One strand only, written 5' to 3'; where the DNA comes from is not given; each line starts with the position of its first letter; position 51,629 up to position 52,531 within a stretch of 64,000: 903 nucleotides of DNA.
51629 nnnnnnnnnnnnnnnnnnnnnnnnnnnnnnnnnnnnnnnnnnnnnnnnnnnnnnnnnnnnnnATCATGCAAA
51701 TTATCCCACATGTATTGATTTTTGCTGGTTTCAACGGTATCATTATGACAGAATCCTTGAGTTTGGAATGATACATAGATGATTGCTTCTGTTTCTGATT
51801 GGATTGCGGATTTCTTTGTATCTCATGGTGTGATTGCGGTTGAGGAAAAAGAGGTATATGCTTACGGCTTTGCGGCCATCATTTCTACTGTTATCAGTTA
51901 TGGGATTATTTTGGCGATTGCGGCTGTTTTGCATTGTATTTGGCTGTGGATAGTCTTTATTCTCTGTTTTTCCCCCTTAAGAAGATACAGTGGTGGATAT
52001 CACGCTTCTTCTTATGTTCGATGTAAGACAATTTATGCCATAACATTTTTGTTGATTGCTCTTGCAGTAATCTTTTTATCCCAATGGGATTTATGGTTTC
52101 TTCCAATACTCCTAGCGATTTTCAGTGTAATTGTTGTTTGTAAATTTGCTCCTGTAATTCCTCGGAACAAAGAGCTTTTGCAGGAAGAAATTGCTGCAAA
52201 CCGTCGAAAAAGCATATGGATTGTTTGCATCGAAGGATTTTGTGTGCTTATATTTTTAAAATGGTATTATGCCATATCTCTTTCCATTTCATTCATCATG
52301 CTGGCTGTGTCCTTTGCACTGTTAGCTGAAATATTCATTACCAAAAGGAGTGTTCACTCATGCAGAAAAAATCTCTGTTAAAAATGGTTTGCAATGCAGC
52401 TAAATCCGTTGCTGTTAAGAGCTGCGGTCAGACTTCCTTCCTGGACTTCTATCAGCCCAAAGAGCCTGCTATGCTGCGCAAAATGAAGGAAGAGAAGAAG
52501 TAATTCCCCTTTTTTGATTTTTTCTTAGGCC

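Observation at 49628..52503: Complete agr-type quorum-sensing locus in agrA-agrC-agrB-agrD order, including an unannotated 47-aa AgrD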

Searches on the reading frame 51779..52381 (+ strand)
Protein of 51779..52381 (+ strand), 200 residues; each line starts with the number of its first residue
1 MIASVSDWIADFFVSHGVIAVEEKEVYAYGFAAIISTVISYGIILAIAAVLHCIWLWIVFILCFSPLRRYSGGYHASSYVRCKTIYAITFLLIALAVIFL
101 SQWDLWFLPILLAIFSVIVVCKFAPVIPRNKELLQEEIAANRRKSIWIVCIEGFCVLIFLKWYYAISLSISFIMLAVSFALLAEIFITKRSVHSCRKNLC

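Call 3: search_protein_families(library=pfam, proteins=[window:51779-52381:+], max_evalue=1)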
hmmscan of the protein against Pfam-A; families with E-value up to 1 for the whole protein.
window:51779-52381:+ (200 aa): 2 families
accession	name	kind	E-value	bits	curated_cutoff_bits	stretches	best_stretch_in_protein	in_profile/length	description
PF04647.20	AgrB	-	1.4e-36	126.1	23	1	7-179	2-183/185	Accessory gene regulator B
PF14256.11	YwiC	-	0.44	11.3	25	1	40-122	16-100/126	YwiC-like protein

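Call 4: search_protein_families(library=ncbifam, proteins=[window:51779-52381:+], max_evalue=1)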
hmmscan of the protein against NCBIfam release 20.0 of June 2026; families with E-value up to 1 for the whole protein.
window:51779-52381:+ (200 aa): 1 family
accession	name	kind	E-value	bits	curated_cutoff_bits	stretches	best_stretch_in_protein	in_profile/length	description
NF002210.0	PRK01100.1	equivalog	3.2e-08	33.5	282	1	28-187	37-190/210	accessory gene regulator ArgB-like protein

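Call 7: find_related_loci(query=window:51779-52381:+, collection=genome_contigs, flank=6000)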
Query window:51779-52381:+ (200 aa) in genome_contigs; peptide patterns used: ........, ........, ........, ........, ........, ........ (x = any residue, [..] = any of these).
246 stretches matched a pattern; 1 encode a relative of the query (tblastn E <= 1e-3); 1 distinct loci.
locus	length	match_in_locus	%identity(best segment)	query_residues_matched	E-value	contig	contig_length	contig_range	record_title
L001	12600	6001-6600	80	1-200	1e-103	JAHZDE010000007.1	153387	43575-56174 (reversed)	MAG: Clostridiales bacterium isolate HRGM_Genome_2450 HRGM_Genome_2450_7, whole genome shotgun sequence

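Call 11: find_homologous_proteins(query=window:51779-52381:+, max_evalue=0.001)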
Query window:51779-52381:+ (200 aa): 6 proteins with E <= 0.001 among 814 candidates.
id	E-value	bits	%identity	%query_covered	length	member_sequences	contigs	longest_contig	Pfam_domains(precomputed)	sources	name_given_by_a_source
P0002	7.9e-122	423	100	100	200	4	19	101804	PF04647.21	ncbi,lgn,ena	-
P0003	4.3e-95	335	80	100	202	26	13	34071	PF04647.21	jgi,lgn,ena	-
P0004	1.4e-22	99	80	35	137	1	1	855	PF18941.6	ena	-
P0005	1.5e-13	69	27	96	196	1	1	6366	PF04647.21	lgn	-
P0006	1.7e-8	53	33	69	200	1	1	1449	PF04647.21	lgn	-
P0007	2.0e-5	43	36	33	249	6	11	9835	PF04647.21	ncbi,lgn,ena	-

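Call 13: find_encoding_contigs(protein=P0005, flank=4000, max_places=4)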
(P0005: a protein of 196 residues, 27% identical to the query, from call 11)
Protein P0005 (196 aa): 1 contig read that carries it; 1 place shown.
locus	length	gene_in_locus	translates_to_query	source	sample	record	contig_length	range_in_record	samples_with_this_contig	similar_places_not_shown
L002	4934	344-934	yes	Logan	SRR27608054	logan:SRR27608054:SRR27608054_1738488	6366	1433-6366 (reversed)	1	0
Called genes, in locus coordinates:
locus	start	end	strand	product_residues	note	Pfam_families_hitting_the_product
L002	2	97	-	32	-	?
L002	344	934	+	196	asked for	PF04647:AgrB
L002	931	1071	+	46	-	-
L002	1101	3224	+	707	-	PF00082:Peptidase_S8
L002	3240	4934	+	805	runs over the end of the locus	-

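Call 29: find_encoding_contigs(protein=P0002, flank=1500, max_places=4)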
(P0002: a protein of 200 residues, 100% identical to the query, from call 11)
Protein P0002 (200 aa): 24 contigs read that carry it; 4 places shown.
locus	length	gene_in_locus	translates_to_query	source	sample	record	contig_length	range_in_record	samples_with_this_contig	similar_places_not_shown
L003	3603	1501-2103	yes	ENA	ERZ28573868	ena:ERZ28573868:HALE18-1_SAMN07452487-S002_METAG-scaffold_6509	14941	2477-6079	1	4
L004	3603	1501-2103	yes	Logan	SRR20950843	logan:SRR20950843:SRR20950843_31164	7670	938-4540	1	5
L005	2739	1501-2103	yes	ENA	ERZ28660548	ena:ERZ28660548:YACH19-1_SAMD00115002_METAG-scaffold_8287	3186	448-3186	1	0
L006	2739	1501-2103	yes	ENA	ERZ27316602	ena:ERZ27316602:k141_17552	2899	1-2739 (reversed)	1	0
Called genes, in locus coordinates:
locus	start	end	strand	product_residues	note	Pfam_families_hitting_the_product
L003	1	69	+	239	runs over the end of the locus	PF00072:Response_reg, PF04397:LytTR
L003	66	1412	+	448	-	PF14501:HATPase_c_5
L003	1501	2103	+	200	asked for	PF04647:AgrB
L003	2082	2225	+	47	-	-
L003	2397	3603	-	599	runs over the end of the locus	PF00664:ABC_membrane, PF00005:ABC_tran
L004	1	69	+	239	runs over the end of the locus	PF00072:Response_reg, PF04397:LytTR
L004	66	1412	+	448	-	PF14501:HATPase_c_5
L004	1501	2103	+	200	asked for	PF04647:AgrB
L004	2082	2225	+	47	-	-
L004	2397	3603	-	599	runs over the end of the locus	PF00664:ABC_membrane, PF00005:ABC_tran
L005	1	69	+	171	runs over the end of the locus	?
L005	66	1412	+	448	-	PF14501:HATPase_c_5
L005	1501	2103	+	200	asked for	PF04647:AgrB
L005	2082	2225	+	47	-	-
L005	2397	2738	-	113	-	?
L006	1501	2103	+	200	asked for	PF04647:AgrB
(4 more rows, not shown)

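Call 36: search_solved_structures(query=window:51779-52381:+, max_evalue=1, show_alignments=2)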
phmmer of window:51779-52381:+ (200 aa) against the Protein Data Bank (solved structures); distinct sequences matched with E-value up to 1: 0.

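Call 69: search_dna_similar(query=window:51779-52381:+, collection=phages, mode=protein, max_evalue=0.001, max_rows=8)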
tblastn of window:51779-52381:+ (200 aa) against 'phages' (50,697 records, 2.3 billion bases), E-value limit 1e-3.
Records with a match: 11; places in all: 11; records where one place covers at least 80% of the query: 1.
Best place of each record, by identity: <60% 11.
By first word of the organism name: Bacteriophage 8; Clostridium 2; Ruminococcus 1.
By host as written in the record: - 10; Ruminococcus sp. 1.
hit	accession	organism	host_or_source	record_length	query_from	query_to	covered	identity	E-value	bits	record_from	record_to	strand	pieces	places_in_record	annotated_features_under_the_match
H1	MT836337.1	Bacteriophage sp.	human fecal samples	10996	1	161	81%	27.6%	1e-3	45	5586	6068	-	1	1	record has no annotation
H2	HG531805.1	Clostridium phage CDMH1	-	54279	1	142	71%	31.0%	2e-6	53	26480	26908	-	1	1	CDHM1_gp36: putative AgrB | CDHM1_gp37: putative AgrC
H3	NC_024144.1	Clostridium phage CDMH1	-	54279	1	142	71%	31.0%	2e-6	53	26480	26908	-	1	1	CDHM1_gp36: accessory gene regulator B family protein | CDHM1_gp37: sensor histidine kinase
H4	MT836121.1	Bacteriophage sp.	human fecal samples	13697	5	137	67%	32.6%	4e-10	64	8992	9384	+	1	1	record has no annotation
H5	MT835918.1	Bacteriophage sp.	human fecal samples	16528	9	162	77%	26.9%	1e-6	54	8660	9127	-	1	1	record has no annotation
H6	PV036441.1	Ruminococcus phage NatCom_29429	Ruminococcus sp.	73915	22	166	73%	27.7%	1e-7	57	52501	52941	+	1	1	hypothetical protein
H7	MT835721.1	Bacteriophage sp.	human fecal samples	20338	16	152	69%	27.9%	4e-4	46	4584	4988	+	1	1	record has no annotation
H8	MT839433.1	Bacteriophage sp.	human fecal samples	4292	5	144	70%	27.1%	4e-7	55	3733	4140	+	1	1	record has no annotation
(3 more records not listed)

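Call 70: search_dna_similar(query=window:51779-52381:+, collection=plasmids, mode=protein, max_evalue=0.001, max_rows=8)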
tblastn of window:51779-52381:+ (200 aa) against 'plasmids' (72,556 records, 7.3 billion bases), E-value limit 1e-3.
Records with a match: 14; places in all: 15; records where one place covers at least 80% of the query: 1.
Best place of each record, by identity: <60% 14.
By first word of the organism name: Paraclostridium 6; Clostridioides 2; Clostridium 2; Monoglobus 1; [Eubacterium] 1; Lachnospira 1; Subdoligranulum 1.
By predicted mobility (MOB-suite, as given by PLSDB): non-mobilizable 14.
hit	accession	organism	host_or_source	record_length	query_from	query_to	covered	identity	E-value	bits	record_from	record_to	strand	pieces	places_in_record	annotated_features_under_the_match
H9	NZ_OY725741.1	Monoglobus pectinilyticus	-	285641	1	191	96%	27.6%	2e-8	61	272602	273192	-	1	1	accessory gene regulator B family protein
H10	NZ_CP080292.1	Paraclostridium sordellii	Trichechus manatus,isolate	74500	1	151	76%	32.9%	5e-13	74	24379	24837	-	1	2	AgrD family cyclic lactone autoinducer peptide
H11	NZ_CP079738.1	Paraclostridium bifermentans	whole organism,soil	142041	1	145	73%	32.2%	1e-14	79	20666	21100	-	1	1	accessory gene regulator B family protein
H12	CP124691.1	Paraclostridium bifermentans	Whole organism,peat soil sample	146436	1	145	73%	31.5%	2e-14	78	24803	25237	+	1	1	accessory gene regulator B family protein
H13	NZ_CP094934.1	Paraclostridium bifermentans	Homo sapiens,feces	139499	1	145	73%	30.9%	1e-13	76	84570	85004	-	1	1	accessory gene regulator B family protein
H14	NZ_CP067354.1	Clostridioides sp. ES-S-0173-01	soil,soil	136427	1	145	73%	29.1%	2e-7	58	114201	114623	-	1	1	accessory gene regulator B family protein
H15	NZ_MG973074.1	Clostridioides difficile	hospital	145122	1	145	73%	29.1%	2e-7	58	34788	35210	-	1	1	accessory gene regulator B family protein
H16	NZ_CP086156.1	Clostridium tagluense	single colony,Lamb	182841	22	161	70%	29.7%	3e-4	48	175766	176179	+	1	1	accessory gene regulator B family protein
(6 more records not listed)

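Call 72: get_annotated_region(hit=H9, flank=3500)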
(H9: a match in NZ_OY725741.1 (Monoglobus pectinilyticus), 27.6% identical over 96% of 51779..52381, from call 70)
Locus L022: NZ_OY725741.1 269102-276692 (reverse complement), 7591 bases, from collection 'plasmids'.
description: Monoglobus pectinilyticus strain Ruminococcaceae species TSDC17.2-1.2 plasmid 17, complete sequence
organism: Monoglobus pectinilyticus (NCBI taxid 1981510)
taxonomy: Bacteria; Bacillota; Clostridia; Monoglobales; Monoglobaceae; Monoglobus; Monoglobus pectinilyticus
host: -; source: -; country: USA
typing (MOB-suite, as given by PLSDB): non-mobilizable
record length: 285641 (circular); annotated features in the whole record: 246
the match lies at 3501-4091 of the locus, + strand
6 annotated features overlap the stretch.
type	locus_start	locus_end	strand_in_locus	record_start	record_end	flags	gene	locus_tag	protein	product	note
CDS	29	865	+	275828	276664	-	-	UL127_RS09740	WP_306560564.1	undecaprenyl-diphosphate phosphatase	GO:0016311 - dephosphorylation [Evidence IEA]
CDS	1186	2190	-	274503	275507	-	-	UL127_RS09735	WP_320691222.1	GHKL domain-containing protein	-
CDS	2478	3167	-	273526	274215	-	-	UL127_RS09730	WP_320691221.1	LytTR family transcriptional regulator DNA-binding domain-containing protein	-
CDS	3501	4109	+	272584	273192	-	-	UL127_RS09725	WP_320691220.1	accessory gene regulator B family protein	-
CDS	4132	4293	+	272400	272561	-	-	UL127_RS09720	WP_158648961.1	hypothetical protein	-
CDS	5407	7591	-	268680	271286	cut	-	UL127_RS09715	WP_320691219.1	response regulator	GO:0000160 - phosphorelay signal transduction system [Evidence IEA]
